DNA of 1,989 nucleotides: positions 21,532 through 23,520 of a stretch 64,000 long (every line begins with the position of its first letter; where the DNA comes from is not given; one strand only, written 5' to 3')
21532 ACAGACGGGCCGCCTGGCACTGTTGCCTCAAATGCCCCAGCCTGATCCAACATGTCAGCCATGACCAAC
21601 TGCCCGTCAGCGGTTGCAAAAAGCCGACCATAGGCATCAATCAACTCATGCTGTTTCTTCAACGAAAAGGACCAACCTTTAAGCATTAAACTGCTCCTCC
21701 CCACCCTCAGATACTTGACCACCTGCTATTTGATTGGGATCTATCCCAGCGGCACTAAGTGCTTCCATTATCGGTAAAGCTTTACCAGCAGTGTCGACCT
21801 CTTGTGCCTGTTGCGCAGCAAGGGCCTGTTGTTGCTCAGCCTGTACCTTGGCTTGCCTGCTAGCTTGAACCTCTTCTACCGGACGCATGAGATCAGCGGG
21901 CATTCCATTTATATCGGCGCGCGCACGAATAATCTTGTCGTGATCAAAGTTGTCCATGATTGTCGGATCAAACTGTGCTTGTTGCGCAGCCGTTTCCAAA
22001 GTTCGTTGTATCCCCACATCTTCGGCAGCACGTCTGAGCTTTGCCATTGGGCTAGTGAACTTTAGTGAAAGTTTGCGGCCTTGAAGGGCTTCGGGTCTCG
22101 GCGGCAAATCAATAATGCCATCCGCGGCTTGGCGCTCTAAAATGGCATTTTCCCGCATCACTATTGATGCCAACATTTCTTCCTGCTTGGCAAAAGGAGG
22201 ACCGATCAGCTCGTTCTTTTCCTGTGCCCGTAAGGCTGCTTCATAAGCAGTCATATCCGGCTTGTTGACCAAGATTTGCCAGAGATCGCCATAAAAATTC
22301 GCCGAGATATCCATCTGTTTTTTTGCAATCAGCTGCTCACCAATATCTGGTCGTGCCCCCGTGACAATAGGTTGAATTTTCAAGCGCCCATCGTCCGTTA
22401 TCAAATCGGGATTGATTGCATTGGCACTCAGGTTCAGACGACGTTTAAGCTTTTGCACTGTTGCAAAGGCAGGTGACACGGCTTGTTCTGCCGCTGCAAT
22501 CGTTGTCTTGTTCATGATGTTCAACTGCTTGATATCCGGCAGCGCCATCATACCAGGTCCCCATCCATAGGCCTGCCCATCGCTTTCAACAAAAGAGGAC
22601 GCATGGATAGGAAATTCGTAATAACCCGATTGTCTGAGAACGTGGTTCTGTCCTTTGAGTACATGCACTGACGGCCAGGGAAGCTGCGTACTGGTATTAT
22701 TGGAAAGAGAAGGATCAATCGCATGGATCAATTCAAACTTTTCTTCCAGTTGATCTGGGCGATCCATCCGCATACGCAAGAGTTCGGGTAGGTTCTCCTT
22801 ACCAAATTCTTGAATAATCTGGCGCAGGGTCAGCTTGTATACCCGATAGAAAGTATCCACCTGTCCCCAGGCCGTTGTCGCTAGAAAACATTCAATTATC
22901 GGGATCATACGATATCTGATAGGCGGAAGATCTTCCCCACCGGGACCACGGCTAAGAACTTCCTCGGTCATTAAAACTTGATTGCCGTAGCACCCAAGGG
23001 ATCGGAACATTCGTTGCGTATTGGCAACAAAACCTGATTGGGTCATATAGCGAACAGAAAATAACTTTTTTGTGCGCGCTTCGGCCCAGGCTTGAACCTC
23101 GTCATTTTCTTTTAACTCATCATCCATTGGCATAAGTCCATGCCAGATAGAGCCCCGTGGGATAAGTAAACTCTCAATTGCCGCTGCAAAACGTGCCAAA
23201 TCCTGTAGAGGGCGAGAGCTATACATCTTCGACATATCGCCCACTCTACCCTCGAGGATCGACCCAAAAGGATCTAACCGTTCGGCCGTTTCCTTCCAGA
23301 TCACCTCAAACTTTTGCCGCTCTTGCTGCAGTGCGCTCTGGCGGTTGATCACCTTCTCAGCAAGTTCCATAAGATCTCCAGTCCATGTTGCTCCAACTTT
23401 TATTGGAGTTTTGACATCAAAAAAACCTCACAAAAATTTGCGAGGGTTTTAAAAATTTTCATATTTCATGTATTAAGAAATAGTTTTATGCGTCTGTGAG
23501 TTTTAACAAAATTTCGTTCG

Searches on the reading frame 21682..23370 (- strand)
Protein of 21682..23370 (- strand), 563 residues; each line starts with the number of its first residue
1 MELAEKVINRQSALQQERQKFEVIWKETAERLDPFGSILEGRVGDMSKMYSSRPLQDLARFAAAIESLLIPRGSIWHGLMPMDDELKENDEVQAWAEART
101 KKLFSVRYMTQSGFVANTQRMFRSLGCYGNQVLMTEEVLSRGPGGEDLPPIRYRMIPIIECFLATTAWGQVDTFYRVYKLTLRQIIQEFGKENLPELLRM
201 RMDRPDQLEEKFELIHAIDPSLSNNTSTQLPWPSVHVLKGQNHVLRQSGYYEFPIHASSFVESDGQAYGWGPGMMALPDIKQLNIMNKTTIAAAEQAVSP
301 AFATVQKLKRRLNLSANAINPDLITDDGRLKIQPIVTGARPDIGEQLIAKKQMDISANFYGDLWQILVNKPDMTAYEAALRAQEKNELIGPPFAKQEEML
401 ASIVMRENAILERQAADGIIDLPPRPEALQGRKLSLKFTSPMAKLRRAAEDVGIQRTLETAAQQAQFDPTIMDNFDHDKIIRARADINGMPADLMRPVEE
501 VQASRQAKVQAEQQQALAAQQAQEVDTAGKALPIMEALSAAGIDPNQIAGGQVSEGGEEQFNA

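Call 71: search_protein_families(library=pfam, proteins=[window:21682-23370:-], max_evalue=0.0001)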
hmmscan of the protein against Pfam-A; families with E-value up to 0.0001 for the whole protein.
window:21682-23370:- (563 aa): 1 family
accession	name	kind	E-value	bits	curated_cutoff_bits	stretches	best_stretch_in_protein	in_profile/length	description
PF12236.14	Head-tail_con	-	9e-82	275.5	27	1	5-494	2-488/489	Bacteriophage head to tail connecting protein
